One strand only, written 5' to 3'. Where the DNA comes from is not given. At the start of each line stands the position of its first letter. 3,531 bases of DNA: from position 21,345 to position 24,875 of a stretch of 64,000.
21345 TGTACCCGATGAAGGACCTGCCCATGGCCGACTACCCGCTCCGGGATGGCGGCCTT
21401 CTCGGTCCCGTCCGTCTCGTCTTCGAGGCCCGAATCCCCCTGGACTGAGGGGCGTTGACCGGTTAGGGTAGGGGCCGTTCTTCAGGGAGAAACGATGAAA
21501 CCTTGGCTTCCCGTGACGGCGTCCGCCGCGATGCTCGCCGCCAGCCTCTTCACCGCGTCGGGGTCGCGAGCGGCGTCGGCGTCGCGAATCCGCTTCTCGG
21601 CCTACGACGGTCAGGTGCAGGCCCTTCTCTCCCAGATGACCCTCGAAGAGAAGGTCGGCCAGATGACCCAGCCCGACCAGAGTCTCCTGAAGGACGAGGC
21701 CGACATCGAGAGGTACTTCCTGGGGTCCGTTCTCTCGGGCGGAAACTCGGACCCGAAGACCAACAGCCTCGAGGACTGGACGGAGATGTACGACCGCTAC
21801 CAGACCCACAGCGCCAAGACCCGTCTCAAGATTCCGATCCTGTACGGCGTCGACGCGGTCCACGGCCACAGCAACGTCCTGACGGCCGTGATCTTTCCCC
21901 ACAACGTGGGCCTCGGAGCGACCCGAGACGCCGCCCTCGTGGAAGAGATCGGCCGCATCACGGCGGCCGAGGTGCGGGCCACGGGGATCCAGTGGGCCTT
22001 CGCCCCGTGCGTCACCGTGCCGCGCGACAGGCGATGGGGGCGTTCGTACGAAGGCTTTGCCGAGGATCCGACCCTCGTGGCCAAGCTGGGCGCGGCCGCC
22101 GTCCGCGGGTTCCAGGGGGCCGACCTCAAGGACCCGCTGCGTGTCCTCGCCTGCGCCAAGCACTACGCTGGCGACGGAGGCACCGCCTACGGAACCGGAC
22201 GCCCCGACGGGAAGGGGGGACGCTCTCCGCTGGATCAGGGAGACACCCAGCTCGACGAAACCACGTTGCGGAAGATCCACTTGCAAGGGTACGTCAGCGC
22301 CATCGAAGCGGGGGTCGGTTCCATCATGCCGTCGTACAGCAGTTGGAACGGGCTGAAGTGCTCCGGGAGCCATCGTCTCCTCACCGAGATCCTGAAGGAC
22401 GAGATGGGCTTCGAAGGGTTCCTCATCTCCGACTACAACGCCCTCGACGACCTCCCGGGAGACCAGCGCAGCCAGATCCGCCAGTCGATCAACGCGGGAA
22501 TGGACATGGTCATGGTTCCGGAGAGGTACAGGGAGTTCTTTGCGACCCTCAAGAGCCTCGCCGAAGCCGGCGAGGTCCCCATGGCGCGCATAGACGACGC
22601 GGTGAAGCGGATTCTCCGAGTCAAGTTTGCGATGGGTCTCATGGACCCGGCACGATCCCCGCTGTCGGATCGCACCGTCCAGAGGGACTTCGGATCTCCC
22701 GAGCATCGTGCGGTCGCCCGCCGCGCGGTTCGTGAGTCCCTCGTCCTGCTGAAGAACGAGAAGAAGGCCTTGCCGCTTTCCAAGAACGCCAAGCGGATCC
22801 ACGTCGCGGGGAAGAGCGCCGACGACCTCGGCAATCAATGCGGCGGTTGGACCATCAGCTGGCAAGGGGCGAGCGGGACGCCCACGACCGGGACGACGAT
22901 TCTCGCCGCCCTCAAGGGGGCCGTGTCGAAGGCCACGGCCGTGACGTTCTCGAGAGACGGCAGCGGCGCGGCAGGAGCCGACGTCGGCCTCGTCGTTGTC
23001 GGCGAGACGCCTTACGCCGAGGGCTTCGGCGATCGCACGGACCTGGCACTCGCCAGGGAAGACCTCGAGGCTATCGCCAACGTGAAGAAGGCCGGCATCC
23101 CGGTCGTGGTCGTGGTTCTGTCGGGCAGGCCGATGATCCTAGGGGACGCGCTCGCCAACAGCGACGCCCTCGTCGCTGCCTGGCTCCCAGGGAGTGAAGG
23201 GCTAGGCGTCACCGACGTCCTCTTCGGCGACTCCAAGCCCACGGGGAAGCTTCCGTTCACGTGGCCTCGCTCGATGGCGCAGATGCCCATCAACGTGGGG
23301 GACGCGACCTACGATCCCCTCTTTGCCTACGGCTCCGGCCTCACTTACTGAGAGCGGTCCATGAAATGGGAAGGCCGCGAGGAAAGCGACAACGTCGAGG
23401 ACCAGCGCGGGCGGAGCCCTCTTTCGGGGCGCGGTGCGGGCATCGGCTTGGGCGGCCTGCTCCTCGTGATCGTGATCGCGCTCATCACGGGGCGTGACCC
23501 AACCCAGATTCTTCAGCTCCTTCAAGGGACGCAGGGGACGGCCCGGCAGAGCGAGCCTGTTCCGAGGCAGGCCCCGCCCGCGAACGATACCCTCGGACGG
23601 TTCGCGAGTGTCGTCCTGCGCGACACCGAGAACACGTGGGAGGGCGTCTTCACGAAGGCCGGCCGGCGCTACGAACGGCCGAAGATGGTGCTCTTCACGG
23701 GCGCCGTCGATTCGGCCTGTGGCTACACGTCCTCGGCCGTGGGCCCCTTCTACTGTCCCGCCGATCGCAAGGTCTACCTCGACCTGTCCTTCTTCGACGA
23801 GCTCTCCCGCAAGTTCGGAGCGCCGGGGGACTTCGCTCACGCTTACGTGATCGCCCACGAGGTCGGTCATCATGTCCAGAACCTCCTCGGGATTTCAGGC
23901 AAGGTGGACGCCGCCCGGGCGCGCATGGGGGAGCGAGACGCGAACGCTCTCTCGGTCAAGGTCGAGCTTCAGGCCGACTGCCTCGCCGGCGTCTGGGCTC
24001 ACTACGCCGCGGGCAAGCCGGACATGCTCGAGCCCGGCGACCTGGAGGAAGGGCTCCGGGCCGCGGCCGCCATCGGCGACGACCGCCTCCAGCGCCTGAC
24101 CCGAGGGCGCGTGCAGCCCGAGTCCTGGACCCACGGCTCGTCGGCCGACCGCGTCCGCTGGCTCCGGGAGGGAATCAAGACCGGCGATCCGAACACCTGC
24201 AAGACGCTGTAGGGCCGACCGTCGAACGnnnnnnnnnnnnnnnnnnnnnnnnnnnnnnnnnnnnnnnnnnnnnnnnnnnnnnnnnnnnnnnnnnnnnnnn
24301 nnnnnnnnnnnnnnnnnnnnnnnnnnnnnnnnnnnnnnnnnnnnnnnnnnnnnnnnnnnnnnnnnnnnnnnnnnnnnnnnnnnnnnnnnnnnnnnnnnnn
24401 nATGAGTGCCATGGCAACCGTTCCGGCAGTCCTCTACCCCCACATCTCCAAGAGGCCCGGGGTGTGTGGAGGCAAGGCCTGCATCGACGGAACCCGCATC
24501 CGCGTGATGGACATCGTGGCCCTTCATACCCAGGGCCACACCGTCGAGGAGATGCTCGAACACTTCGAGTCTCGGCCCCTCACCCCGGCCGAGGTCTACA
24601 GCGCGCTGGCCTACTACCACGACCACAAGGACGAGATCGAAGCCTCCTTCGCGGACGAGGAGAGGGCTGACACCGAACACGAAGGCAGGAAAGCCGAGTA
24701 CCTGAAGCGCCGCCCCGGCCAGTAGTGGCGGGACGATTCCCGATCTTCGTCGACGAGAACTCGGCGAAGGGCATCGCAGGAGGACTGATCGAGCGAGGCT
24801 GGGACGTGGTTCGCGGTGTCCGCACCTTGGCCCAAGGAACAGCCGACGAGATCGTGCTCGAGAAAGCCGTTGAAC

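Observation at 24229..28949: Kinase 3'-end motif present in three direct copies, each abutting a plus-strand gene or toxin-antitoxin cassette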

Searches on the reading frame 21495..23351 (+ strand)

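Call 8: search_protein_families(library=pfam, proteins=[window:21495-23351:+], max_evalue=0.01)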
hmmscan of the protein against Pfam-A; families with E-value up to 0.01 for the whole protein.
window:21495-23351:+ (618 aa): 2 families
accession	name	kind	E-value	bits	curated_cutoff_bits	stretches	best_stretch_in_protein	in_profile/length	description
PF00933.27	Glyco_hydro_3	-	1.4e-75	255.1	27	1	49-376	1-316/316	Glycosyl hydrolase family 3 N terminal domain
PF01915.27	Glyco_hydro_3_C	-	1.9e-46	159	31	1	416-618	1-200/200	Glycosyl hydrolase family 3 C-terminal domain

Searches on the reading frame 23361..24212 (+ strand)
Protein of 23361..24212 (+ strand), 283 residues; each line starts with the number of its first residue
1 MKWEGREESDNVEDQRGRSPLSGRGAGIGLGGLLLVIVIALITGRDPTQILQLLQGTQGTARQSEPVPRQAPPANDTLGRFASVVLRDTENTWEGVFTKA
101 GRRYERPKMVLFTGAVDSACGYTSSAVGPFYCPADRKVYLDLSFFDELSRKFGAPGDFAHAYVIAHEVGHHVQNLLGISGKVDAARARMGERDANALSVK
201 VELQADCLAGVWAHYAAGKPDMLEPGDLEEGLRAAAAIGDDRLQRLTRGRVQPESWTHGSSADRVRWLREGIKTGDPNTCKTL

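Call 8: search_protein_families(library=pfam, proteins=[window:23361-24212:+], max_evalue=0.01)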
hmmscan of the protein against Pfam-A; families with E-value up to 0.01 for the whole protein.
window:23361-24212:+ (283 aa): 1 family
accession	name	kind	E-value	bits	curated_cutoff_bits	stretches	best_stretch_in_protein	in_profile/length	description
PF04228.19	Zn_peptidase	-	3.6e-111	371.8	23.2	1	1-282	1-289/290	Putative neutral zinc metallopeptidase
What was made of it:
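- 23361..24212 (+): ypfJ-type Zn metallopeptidase; the last conserved (syntenic) gene on the left of the variable segment. Pfam Zn_peptidase, E 3.6e-111 (call 8).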

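Call 15: find_related_loci(query=window:23361-24212:+, collection=metagenome_contigs, flank=10000)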
Query window:23361-24212:+ (283 aa) in metagenome_contigs; peptide patterns used: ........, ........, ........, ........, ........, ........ (x = any residue, [..] = any of these).
600 stretches matched a pattern (row limit reached: there are more); 594 encode a relative of the query (tblastn E <= 1e-3); the best 80 are kept; 80 distinct loci.
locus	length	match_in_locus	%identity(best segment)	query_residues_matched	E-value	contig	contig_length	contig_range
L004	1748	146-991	59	1-283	7e-117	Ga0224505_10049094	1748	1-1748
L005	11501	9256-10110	59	1-283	6e-108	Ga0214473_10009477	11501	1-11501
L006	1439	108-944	59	1-283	2e-115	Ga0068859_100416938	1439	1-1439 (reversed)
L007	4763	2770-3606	60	1-283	1e-106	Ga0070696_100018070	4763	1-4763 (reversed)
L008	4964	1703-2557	60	1-283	4e-105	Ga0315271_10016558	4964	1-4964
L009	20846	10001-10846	59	1-283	2e-103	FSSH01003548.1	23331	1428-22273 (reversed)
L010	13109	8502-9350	59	1-283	9e-103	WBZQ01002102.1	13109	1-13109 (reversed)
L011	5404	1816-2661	57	1-283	1e-102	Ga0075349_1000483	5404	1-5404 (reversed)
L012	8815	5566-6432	57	1-282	9e-103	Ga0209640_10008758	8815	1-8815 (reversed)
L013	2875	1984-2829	56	1-283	7e-105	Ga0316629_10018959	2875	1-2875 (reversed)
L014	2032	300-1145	59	1-283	1e-107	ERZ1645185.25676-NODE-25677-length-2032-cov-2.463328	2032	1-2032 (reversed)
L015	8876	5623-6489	56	1-283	3e-101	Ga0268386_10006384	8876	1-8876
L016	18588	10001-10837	55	1-283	5e-101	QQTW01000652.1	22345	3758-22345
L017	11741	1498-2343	57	1-283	8e-101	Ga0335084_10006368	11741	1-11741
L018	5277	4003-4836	57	1-283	7e-101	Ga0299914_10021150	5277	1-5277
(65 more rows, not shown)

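Call 25: find_homologous_proteins(query=window:23361-24212:+, max_evalue=1e-60)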
Query window:23361-24212:+ (283 aa): 7781 proteins with E <= 1e-60 among 8000 candidates; the best 120 are listed.
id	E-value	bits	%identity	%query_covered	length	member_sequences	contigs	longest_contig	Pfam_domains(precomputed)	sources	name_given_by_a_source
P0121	5.9e-189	644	100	100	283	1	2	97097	PF04228.20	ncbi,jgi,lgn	jgi:predicted metalloprotease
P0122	2.9e-170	583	90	100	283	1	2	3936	PF04228.20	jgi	jgi:predicted metalloprotease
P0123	3.1e-169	579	89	100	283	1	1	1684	PF04228.20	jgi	-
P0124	4.1e-169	579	90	100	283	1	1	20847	PF04228.20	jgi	jgi:predicted metalloprotease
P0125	6.4e-168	575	88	100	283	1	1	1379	PF04228.20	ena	-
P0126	5.5e-165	565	86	100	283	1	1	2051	PF04228.20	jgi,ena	-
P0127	3.3e-164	563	85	100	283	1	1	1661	PF04228.20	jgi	-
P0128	5.1e-164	562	85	100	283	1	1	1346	PF04228.20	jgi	jgi:predicted metalloprotease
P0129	4.2e-163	559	86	100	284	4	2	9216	PF04228.20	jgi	jgi:uncharacterized protein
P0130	1.5e-150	518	85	96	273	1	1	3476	PF04228.20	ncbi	ncbi:MAG: neutral zinc metallopeptidase, partial [Vicinamibacteria bacterium]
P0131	1.4e-131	456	71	100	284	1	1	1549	PF04228.20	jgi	jgi:predicted metalloprotease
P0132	1.7e-129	449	71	100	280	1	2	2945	PF04228.20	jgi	jgi:predicted metalloprotease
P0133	1.5e-127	443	69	100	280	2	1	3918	PF04228.20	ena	-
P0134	2.4e-126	439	69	100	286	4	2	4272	PF04228.20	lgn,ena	-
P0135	7.0e-119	414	64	100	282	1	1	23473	PF04228.20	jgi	jgi:predicted metalloprotease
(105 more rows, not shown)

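Call 26: find_encoding_contigs(protein=P0124, flank=10000, max_places=3)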
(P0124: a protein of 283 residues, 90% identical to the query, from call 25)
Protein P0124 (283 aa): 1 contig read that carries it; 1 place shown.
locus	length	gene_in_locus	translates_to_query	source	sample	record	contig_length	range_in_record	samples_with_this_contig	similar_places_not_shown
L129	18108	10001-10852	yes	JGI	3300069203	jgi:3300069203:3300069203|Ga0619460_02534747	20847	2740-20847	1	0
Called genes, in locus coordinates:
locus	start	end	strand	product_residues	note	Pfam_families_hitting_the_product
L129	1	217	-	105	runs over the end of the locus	PF07876:Dabb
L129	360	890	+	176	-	PF00571:CBS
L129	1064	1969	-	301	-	PF13407:Peripla_BP_4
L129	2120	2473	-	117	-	PF01741:MscL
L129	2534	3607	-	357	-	PF00793:DAHP_synth_1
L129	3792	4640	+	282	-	PF12710:HAD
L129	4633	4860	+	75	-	-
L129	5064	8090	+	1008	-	PF17132:Glyco_hydro_106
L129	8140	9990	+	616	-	PF00933:Glyco_hydro_3, PF01915:Glyco_hydro_3_C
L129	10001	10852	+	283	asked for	PF04228:Zn_peptidase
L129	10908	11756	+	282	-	PF01513:NAD_kinase (weak)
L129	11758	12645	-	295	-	PF05368:NmrA, PF13460:NAD_binding_10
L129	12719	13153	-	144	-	PF02082:Rrf2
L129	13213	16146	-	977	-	PF13620:CarboxypepD_reg, PF13715:CarbopepD_reg_2 (weak), PF25183:OMP_b-brl_4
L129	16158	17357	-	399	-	PF11604:CusF_Ec (faint)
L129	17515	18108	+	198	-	?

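Call 27: find_encoding_contigs(protein=P0129, flank=10000, max_places=3)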
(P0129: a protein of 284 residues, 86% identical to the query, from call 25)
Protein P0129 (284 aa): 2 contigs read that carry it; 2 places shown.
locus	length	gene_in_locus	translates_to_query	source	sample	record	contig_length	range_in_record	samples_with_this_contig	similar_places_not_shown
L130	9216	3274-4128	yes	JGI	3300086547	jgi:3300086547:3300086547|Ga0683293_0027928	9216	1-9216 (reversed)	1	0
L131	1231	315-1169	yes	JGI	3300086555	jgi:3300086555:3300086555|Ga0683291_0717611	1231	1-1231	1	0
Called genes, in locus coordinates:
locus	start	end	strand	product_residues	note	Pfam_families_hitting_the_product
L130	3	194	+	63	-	?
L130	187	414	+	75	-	-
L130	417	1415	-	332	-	PF10503:Esterase_PHB (weak)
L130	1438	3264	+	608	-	PF00933:Glyco_hydro_3, PF01915:Glyco_hydro_3_C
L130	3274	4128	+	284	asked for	PF04228:Zn_peptidase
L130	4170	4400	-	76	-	-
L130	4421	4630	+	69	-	PF01381:HTH_3, PF13560:HTH_31 (weak)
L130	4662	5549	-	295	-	PF05368:NmrA, PF13460:NAD_binding_10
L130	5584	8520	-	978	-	PF13620:CarboxypepD_reg, PF13715:CarbopepD_reg_2, PF25183:OMP_b-brl_4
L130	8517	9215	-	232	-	?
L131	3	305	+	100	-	?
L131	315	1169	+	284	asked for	PF04228:Zn_peptidase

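Call 28: find_encoding_contigs(protein=P0122, flank=10000, max_places=3)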
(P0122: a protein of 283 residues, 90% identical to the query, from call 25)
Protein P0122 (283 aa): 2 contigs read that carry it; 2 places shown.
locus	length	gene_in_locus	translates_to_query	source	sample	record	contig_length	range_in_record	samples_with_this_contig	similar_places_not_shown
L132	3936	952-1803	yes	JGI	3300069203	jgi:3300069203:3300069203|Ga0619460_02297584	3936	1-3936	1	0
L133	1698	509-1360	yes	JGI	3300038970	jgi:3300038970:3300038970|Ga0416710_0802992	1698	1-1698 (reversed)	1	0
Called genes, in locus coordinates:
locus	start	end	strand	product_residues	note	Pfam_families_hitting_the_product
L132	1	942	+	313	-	?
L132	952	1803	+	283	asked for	PF04228:Zn_peptidase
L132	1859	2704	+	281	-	PF01513:NAD_kinase (weak)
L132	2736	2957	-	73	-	-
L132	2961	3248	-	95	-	PF07676:PD40 (faint), PF26549:Tricorn_N (weak)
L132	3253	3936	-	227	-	?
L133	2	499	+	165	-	?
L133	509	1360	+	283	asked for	PF04228:Zn_peptidase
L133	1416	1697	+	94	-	?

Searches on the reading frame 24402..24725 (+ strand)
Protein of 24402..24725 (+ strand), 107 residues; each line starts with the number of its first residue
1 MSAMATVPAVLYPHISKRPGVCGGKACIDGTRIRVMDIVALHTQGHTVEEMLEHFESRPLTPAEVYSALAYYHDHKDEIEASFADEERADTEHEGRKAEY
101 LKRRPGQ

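Call 8: search_protein_families(library=pfam, proteins=[window:24402-24725:+], max_evalue=0.01)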
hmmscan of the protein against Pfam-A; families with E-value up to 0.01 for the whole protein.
window:24402-24725:+ (107 aa): 1 family
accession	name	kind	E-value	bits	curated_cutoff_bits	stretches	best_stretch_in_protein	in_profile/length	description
PF04255.20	DUF433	-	2.2e-17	63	23.6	1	15-72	1-56/56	Protein of unknown function (DUF433)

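Call 52: search_protein_families(library=padloc, proteins=[window:24402-24725:+], max_evalue=0.001)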
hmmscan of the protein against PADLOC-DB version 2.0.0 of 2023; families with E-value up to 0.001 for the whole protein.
window:24402-24725:+ (107 aa): 0 families

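Call 53: search_protein_families(library=ncbifam, proteins=[window:24402-24725:+], max_evalue=0.01)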
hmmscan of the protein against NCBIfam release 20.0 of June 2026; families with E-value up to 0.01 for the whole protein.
window:24402-24725:+ (107 aa): 0 families
